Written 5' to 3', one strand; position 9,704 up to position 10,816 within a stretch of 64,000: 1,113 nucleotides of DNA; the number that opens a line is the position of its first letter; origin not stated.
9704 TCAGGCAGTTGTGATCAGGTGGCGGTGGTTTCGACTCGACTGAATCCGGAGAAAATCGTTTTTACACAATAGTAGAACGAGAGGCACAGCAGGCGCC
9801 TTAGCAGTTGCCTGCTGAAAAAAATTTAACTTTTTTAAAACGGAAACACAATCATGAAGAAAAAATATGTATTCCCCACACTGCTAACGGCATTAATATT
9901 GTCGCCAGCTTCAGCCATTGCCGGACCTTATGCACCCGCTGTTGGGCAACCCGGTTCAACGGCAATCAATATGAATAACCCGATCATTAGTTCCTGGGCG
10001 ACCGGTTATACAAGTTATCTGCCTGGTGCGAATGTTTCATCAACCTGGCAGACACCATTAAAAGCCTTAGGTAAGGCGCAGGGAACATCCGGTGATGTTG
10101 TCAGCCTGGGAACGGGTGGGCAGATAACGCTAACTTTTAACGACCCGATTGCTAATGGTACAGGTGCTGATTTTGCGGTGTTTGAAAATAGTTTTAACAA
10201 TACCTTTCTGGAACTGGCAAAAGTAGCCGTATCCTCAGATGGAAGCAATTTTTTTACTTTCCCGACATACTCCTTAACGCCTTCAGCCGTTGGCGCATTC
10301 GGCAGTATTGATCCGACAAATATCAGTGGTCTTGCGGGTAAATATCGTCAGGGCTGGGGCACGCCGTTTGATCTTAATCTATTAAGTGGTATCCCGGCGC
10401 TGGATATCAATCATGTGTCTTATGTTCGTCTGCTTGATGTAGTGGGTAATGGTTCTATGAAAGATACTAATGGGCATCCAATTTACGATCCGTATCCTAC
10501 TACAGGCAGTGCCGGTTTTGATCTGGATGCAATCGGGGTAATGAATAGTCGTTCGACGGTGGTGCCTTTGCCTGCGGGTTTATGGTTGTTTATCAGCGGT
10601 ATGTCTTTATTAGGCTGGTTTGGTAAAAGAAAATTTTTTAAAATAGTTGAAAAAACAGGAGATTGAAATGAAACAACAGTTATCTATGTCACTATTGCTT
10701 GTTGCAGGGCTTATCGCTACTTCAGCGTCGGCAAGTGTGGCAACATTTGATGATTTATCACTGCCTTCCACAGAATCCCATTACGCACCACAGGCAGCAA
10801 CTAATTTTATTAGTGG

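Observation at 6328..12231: B12-riboswitch operon pairs a TonB receptor with a beta-propeller lipoprotein and two PEP-CTERM-sorted proteins, then a PduO-type adenosyltransferase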

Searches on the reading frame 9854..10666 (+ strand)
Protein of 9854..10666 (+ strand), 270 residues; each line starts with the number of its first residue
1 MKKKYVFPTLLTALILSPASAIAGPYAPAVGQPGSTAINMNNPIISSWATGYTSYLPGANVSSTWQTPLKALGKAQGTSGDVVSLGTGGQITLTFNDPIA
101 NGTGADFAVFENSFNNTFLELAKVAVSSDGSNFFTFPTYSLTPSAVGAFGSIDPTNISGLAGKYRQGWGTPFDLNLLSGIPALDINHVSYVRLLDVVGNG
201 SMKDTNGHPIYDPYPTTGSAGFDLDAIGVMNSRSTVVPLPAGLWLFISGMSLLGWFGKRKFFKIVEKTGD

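Call 3: search_protein_families(library=pfam, proteins=[window:9854-10666:+], max_evalue=0.01)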
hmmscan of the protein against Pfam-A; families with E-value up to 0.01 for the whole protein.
window:9854-10666:+ (270 aa): 0 families

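Call 4: search_protein_families(library=ncbifam, proteins=[window:9854-10666:+], max_evalue=0.01)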
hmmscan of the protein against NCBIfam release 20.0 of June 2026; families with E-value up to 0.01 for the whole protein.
window:9854-10666:+ (270 aa): 2 families
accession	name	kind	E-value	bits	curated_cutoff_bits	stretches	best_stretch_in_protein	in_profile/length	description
NF033170.0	lipo_LIC13355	subfamily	0.00048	19.4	120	1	80-144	88-161/273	LIC_13355 family lipoprotein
TIGR03370.1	VPLPA-CTERM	domain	0.0045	17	25.35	0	237-250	1-14/25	VPLPA-CTERM sorting domain-containing protein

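Call 7: search_solved_structures(query=window:9854-10666:+, max_evalue=1, show_alignments=2)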
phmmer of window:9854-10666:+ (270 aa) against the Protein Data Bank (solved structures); distinct sequences matched with E-value up to 1: 0.

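Call 18: find_homologous_proteins(query=window:9854-10666:+, max_evalue=0.001)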
Query window:9854-10666:+ (270 aa): 7294 proteins with E <= 0.001 among 8000 candidates; the best 120 are listed.
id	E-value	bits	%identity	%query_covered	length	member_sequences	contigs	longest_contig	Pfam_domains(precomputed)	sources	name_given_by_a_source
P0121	5.1e-175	599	100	100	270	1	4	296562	-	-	-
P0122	1.5e-121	423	75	96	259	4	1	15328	-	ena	-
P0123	7.8e-114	398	72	96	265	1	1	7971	-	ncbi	-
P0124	4.4e-112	392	74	85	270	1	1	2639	-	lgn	-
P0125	3.7e-111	389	74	89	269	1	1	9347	-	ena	-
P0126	2.2e-110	387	68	96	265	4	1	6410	-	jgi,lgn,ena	-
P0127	2.0e-109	384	66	96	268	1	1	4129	-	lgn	-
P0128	7.6e-107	375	66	97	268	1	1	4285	-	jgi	-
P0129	4.7e-106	373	67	97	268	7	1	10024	-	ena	-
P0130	1.0e-105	371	68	96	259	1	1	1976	-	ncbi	-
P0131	3.8e-105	370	70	91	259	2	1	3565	-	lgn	-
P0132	3.7e-104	366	69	91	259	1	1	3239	-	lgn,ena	-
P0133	6.4e-104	366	67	96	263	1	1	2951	-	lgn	-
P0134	1.2e-102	361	66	96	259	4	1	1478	-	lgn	-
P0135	2.3e-102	361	67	91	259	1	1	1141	-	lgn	-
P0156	3.0e-94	334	62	93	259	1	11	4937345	-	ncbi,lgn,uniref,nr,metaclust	ncbi:VPLPA-CTERM sorting domain-containing protein [Methylomonas sp. DH-1]|uniref:VPLPA-CTERM sortin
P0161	1.9e-93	331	61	95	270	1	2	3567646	-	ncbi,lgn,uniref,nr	ncbi:hypothetical protein TspCOW1_24740 [Thiohalobacter sp. COW1]|uniref:Uncharacterized protein n=1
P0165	1.0e-92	329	61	94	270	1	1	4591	PF07589.17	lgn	-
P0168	1.0e-91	326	59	96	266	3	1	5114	PF07589.17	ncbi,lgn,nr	ncbi:MAG: PEP-CTERM sorting domain-containing protein [Azoarcus sp.]|nr:PEP-CTERM sorting domain-con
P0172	3.2e-91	324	59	92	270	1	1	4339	PF07589.17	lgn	-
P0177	4.1e-90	320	65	77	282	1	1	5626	PF07589.17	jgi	jgi:PEP-CTERM motif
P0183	1.1e-89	319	63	89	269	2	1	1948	PF07589.17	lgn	-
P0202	3.1e-88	314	58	90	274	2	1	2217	PF07589.17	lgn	-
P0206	6.8e-88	313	60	96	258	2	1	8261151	-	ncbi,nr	ncbi:PEP-CTERM sorting domain-containing protein [Desulfosarcina ovata]|nr:PEP-CTERM sorting domain-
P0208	8.2e-88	313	58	97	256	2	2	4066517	-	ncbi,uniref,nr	ncbi:hypothetical protein BuS5_02797 [Desulfosarcina sp. BuS5]|uniref:hypothetical protein n=1 Tax=D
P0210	1.1e-87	312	61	92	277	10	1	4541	PF07589.17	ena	-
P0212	1.5e-87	312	60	93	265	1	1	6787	PF07589.17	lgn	-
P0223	9.3e-87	309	61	85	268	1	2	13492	PF07589.17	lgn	-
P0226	1.1e-86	309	60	92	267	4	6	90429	-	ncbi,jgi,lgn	ncbi:MAG: PEP-CTERM sorting domain-containing protein [Aquabacterium sp.]|jgi:hypothetical protein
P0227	1.5e-86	309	57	94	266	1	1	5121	PF07589.17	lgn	-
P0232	2.2e-86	308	58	96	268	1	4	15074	PF07589.17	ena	-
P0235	2.5e-86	308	58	94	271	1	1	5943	PF07589.17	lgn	-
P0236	2.7e-86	308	59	94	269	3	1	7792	PF07589.17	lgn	-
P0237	2.8e-86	308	64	82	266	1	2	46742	PF07589.17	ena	-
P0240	3.6e-86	307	62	77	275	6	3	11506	PF07589.17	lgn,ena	-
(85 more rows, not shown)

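Call 30: predict_structure(alignment_id=A2)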
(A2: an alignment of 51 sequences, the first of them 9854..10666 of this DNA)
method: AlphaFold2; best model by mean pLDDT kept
length: 270 residues; sequences in the alignment: 51
mean_pLDDT: 91.0   pTM: 0.81
mean pLDDT of the five models: 91.0, 89.9, 87.5, 85.5, 84.7
residues with pLDDT >= 90: 210; 70-90: 32; 50-70: 28; < 50: 0
segments of 3 or more residues with pLDDT < 50: none
pLDDT, mean of each block of 10 residues (from residue 1): 60 67 87 96 97 98 97 94 96 98 98 92 98 98 93 96 96 98 98 98 98 93 98 72 85 88 68
secondary structure, 60 per line:
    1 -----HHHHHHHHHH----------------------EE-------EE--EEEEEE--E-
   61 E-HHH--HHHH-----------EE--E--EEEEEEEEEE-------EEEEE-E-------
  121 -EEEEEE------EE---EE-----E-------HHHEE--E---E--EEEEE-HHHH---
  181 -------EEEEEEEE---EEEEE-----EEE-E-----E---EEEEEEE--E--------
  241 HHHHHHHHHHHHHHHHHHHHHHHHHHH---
elements in order: H6-15 E51-56 H68-71 E90-99 E107-111 E122-127 E168-172 H174-177 E188-195 E199-203 E209-211 E223-229 H241-267

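Call 34: fold_search(model_id=the predicted structure, library=pdb)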
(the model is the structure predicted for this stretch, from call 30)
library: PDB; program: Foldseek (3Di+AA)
matches with E <= 10: 799; with E <= 0.001: 5
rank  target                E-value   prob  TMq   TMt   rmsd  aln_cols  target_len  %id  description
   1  8blw_B                1.3e-04  1.00  0.40  0.19  10.5       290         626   13  Vitamin B12 transporter BtuB1 with lipoprotein BtuG1 from B. theta (released 2023-08-16)
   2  4oyu_A                3.3e-04  1.00  0.39  0.56  15.8       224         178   10  Crystal structure of the N-terminal domains of muskelin (released 2015-02-11)
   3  4oyu_B                3.7e-04  1.00  0.37  0.51  15.6       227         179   11  Crystal structure of the N-terminal domains of muskelin (released 2015-02-11)
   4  8ttq_B                5.7e-04  1.00  0.37  0.18  15.2       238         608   12  Cryo-EM structure of the inner MKLN1 dimer from an autoinhibited MKLN1 tetramer (released 2024-09-11)
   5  8ttq_A                8.5e-04  1.00  0.37  0.19  15.7       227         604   12  Cryo-EM structure of the inner MKLN1 dimer from an autoinhibited MKLN1 tetramer (released 2024-09-11)
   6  4pqq                  1.3e-03  1.00  0.37  0.59   4.9       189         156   11  The crystal structure of discoidin domain from muskelin (released 2014-11-12)
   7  4a44                  2.8e-03  0.99  0.29  0.50   8.6       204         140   12  CpGH89CBM32-5, from Clostridium perfringens, in complex with the Tn Antigen (released 2012-04-04)
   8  4a3z                  3.9e-03  0.96  0.26  0.45   9.1       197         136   12  CpGH89CBM32-4 (seleno-methionine labeled) produced by Clostridium perfringens (released 2012-04-04)
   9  4a41                  5.2e-03  0.99  0.29  0.50   8.4       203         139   12  CpGH89CBM32-5, from Clostridium perfringens, in complex with galactose (released 2012-04-04)
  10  3nng_A                5.2e-03  0.98  0.30  0.47   7.2       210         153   10  Crystal structure of the F5/8 type C domain of Q5LFR2_BACFN protein from Bacteroides fragilis. Northeast Structural Ge (released 2010-08-18)
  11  7ufg_A                6.9e-03  1.00  0.31  0.09   6.7       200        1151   10  Cryo-EM structure of PAPP-A in complex with IGFBP5 (released 2022-09-28)
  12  2cdp_A                7.7e-03  0.47  0.20  0.32  11.5       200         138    8  Structure of a CBM6 in complex with neoagarohexaose (released 2006-02-08)
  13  2jda_B                8.2e-03  1.00  0.34  0.58   7.2       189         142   10  Structure of a pectin binding carbohydrate binding module determined in an monoclinic crystal form. (released 2007-01-16)
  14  3nng_B                9.7e-03  0.99  0.33  0.53   5.9       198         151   12  Crystal structure of the F5/8 type C domain of Q5LFR2_BACFN protein from Bacteroides fragilis. Northeast Structural Ge (released 2010-08-18)
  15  8auk_A                9.7e-03  0.94  0.30  0.04   8.2       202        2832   13  Cryo-EM structure of human BIRC6 in complex with HTRA2. (released 2023-02-15)
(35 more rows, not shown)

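Call 36: search_solved_structures(query=A2, max_evalue=10, show_alignments=4)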
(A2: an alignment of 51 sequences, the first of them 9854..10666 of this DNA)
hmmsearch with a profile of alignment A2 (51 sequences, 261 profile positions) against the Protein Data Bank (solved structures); distinct sequences matched with E-value up to 10: 2.
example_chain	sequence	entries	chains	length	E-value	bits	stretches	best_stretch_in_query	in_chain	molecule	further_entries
2b6n_A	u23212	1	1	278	0.012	17.7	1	11-79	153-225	proteinase K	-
8hrv_A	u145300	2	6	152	0.96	11.5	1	207-234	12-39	Deoxyuridine 5'-triphosphate nucleotidohydrolase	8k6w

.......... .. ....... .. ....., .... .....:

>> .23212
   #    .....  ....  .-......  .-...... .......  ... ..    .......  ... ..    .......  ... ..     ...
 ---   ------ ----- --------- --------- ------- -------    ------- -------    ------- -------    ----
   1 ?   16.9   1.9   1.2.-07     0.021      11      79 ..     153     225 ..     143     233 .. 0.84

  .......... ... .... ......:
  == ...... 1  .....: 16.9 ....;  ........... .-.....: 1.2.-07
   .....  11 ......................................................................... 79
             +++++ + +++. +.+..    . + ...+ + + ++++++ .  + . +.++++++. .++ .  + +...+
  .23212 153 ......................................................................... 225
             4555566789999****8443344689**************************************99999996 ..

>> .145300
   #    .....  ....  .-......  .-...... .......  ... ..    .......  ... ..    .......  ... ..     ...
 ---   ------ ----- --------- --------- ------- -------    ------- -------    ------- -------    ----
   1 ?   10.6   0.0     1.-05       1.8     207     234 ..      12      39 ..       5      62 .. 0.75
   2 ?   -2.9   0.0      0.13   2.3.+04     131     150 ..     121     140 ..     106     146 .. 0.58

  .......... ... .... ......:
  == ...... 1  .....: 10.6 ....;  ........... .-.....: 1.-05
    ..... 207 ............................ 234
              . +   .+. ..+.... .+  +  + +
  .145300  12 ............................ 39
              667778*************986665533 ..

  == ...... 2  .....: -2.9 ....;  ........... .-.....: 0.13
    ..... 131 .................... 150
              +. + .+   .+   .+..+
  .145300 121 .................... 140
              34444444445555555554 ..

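Call 37: search_protein_families(library=pfam, alignment_id=A2, max_evalue=1)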
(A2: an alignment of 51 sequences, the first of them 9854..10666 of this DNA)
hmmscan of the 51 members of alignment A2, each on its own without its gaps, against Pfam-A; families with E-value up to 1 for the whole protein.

A. member 1, window:9854-10666:+ (270 aa): 1 family
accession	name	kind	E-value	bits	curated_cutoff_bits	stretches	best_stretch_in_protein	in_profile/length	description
PF07589.16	PEP-CTERM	-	0.07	13.7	20.7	1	237-260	2-24/24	PEP-CTERM motif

B. families by the number of members that match (of 51 scanned): 14 families
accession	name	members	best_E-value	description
PF07589.16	PEP-CTERM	38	2.2e-09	PEP-CTERM motif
PF18205.6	VPDSG-CTERM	11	0.0093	VPDSG-CTERM motif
PF11476.16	TgMIC1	4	0.048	Toxoplasma gondii micronemal protein 1 TgMIC1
PF24653.1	Phage_OMP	4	0.11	Cyanophage outer membrane protein like beta barrel domain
PF19595.4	DUF6100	1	0.067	Family of unknown function (DUF6100)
PF01917.21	Arch_flagellin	1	0.083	Archaebacterial flagellin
PF19859.4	DUF6333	1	0.18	Family of unknown function (DUF6333)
PF22801.2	KH_GLD-3_1st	1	0.18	GLD-3 1st KH domain (aka KH2)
PF08139.17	LPAM_1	1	0.22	Prokaryotic membrane lipoprotein lipid attachment site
PF21321.3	HTH_66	1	0.23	Putative DNA-binding HTH domain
PF01215.24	COX5B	1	0.27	Cytochrome c oxidase subunit Vb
PF24712.1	YxiG_2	1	0.27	YxiG-like protein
PF20278.3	CTD2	1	0.29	C-terminal domain 2 of the ABC-three component (ABC-3C) systems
PF20130.4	DUF6520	1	0.36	Family of unknown function (DUF6520)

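Call 41: find_encoding_contigs(protein=P0121, flank=10000, max_places=4)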
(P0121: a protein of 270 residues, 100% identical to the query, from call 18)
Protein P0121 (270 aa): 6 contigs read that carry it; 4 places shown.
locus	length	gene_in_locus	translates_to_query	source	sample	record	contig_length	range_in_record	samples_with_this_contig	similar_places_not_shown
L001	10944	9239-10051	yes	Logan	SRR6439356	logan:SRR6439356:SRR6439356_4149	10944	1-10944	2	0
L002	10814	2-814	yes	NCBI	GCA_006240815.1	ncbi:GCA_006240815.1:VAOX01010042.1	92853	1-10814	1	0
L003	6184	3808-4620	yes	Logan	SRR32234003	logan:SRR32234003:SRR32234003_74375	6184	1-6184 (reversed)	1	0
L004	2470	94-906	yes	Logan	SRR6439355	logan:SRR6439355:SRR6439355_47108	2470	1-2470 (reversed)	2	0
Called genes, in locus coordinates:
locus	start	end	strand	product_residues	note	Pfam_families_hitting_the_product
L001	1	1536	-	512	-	?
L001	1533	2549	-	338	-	PF00092:VWA, PF13519:VWA_2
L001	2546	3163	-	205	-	PF14316:DUF4381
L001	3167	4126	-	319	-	PF01882:DUF58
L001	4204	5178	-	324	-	PF00493:MCM (weak), PF20030:bpMoxR, PF07726:AAA_3, PF07728:AAA_5, PF17863:AAA_lid_2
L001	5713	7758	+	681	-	PF07715:Plug, PF00593:TonB_dep_Rec_b-barrel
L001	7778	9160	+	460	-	-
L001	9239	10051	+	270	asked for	-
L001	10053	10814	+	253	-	PF14717:DUF4465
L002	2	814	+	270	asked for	?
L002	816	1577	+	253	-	PF14717:DUF4465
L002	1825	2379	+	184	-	PF01923:Cob_adeno_trans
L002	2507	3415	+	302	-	PF00480:ROK, PF01869:BcrAD_BadFG (faint)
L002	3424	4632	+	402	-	PF26049:RLMG_N, PF10294:Methyltransf_16 (faint), PF06325:PrmA (faint), PF13649:Methyltransf_25 (faint), PF05175:MTS, PF13847:Methyltransf_31 (weak)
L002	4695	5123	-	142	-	-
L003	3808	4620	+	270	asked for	-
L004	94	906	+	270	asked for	-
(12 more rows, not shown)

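Call 42: find_encoding_contigs(protein=P0156, flank=9000, max_places=2)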
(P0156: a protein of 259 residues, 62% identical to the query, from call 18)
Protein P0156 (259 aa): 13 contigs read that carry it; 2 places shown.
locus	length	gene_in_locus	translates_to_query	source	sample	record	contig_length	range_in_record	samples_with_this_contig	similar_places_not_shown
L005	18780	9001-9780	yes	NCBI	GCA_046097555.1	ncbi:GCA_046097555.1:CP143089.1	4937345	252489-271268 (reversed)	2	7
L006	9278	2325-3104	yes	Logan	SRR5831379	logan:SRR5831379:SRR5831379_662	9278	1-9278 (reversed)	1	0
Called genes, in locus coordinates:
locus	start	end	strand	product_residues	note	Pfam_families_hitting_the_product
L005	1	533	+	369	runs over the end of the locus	PF04955:HupE_UreJ, PF13795:HupE_UreJ_2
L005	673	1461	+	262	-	PF03544:TonB_C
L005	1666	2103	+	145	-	-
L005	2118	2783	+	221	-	PF00072:Response_reg, PF00486:Trans_reg_C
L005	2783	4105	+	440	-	PF26769:HAMP_PhoQ, PF02518:HATPase_c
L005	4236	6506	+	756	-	PF07715:Plug, PF00593:TonB_dep_Rec_b-barrel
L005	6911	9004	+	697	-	PF07715:Plug, PF00593:TonB_dep_Rec_b-barrel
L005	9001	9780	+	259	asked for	-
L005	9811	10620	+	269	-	PF14717:DUF4465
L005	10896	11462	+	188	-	PF04955:HupE_UreJ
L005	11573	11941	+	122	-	-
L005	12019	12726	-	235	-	PF10677:DUF2490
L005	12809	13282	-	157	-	-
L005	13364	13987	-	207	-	-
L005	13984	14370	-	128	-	PF04234:CopC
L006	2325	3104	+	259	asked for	-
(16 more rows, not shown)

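Call 43: find_encoding_contigs(protein=P0161, flank=9000, max_places=2)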
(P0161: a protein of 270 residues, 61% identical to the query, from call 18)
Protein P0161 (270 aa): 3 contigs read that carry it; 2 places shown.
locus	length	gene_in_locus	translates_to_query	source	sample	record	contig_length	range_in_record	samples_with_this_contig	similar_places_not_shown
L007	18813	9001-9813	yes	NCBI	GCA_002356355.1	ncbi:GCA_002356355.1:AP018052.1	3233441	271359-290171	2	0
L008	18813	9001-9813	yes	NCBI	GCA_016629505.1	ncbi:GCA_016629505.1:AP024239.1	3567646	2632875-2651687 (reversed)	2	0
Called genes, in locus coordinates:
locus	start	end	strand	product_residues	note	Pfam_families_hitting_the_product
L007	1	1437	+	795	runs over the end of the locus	PF24861:SUS_N, PF24862:SUS_EPBD, PF00862:GT-B_Sucrose_synth, PF00534:Glycos_transf_1, PF13692:Glyco_trans_1_4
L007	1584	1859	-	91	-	-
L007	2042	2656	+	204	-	PF02525:Flavodoxin_2 (weak), PF03358:FMN_red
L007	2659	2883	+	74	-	-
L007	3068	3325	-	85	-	-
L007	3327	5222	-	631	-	PF00005:ABC_tran, PF02463:SMC_N (faint), PF13476:AAA_23 (faint), PF13555:AAA_29 (faint), PF13304:AAA_21 (faint), PF12848:ABC_tran_Xtn, PF00005:ABC_tran, PF16326:ABC_tran_CTD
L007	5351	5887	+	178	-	PF25084:LbH_EIF2B (faint), PF25087:GMPPB_C (faint), PF00132:Hexapep (weak)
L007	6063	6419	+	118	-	-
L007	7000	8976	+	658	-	PF07715:Plug, PF00593:TonB_dep_Rec_b-barrel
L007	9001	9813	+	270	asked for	-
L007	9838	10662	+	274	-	PF14717:DUF4465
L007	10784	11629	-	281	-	PF08501:Shikimate_dh_N, PF01488:Shikimate_DH, PF18317:SDH_C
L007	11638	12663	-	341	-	PF00490:ALAD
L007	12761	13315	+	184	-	-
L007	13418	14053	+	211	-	PF05494:MlaC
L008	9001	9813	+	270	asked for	-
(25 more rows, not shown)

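Call 44: find_encoding_contigs(protein=P0206, flank=9000, max_places=2)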
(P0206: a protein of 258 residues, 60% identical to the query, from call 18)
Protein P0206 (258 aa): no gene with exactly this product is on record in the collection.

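Call 46: find_encoding_contigs(protein=P0208, flank=9000, max_places=2)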
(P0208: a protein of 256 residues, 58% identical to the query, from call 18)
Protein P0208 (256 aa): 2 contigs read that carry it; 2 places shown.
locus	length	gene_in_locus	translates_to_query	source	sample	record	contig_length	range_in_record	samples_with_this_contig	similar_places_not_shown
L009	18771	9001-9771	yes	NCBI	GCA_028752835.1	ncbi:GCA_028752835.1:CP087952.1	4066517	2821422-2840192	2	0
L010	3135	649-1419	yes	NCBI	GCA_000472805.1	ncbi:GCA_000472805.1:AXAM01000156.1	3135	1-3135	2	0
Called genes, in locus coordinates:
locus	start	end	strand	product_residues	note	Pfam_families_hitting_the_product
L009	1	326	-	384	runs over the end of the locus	PF01609:DDE_Tnp_1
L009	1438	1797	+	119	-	PF00165:HTH_AraC, PF12833:HTH_18, PF00165:HTH_AraC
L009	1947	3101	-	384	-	PF01609:DDE_Tnp_1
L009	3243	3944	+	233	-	-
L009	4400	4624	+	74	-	PF21814:DUF6883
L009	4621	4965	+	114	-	PF16277:DUF4926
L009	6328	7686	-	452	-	PF00078:RVT_1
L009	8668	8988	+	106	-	PF14717:DUF4465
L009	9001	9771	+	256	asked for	-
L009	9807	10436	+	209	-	-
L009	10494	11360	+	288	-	-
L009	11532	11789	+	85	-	-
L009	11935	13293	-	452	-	PF00078:RVT_1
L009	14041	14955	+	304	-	PF01609:DDE_Tnp_1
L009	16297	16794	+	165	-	PF13546:DDE_5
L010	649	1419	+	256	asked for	-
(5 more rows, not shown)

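Call 47: find_encoding_contigs(protein=P0226, flank=9000, max_places=2)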
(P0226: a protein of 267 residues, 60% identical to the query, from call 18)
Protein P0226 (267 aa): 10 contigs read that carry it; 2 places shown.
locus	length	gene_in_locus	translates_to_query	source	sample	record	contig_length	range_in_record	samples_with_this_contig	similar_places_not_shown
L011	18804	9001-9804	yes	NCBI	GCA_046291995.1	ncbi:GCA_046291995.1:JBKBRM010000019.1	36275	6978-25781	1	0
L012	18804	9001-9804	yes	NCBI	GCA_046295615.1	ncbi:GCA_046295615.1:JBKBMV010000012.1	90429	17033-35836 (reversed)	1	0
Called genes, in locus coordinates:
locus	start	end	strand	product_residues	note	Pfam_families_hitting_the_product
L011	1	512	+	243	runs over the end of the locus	PF10014:2OG-Fe_Oxy_2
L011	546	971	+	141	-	PF11162:DUF2946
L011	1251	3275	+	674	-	PF07715:Plug, PF00593:TonB_dep_Rec_b-barrel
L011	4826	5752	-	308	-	PF00989:PAS, PF08448:PAS_4, PF13188:PAS_8 (faint), PF13426:PAS_9 (weak), PF00990:GGDEF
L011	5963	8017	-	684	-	PF07715:Plug, PF00593:TonB_dep_Rec_b-barrel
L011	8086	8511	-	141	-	PF01402:RHH_1, PF08753:NikR_C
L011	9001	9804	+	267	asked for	-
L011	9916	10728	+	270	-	PF14717:DUF4465, PF07589:PEP_exosort_dom (weak)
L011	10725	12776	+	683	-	PF07715:Plug, PF00593:TonB_dep_Rec_b-barrel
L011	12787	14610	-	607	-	PF00989:PAS (weak), PF08448:PAS_4, PF00512:HisKA, PF02518:HATPase_c, PF00072:Response_reg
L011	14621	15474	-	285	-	PF00497:SBP_bac_3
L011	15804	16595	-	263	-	PF00378:ECH_1, PF16113:ECH_2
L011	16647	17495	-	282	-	PF00561:Abhydrolase_1 (weak), PF12146:Hydrolase_4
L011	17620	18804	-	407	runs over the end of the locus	PF00108:Thiolase_N, PF02803:Thiolase_C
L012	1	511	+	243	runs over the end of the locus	PF10014:2OG-Fe_Oxy_2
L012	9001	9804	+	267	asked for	-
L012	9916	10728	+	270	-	PF14717:DUF4465, PF07589:PEP_exosort_dom (weak)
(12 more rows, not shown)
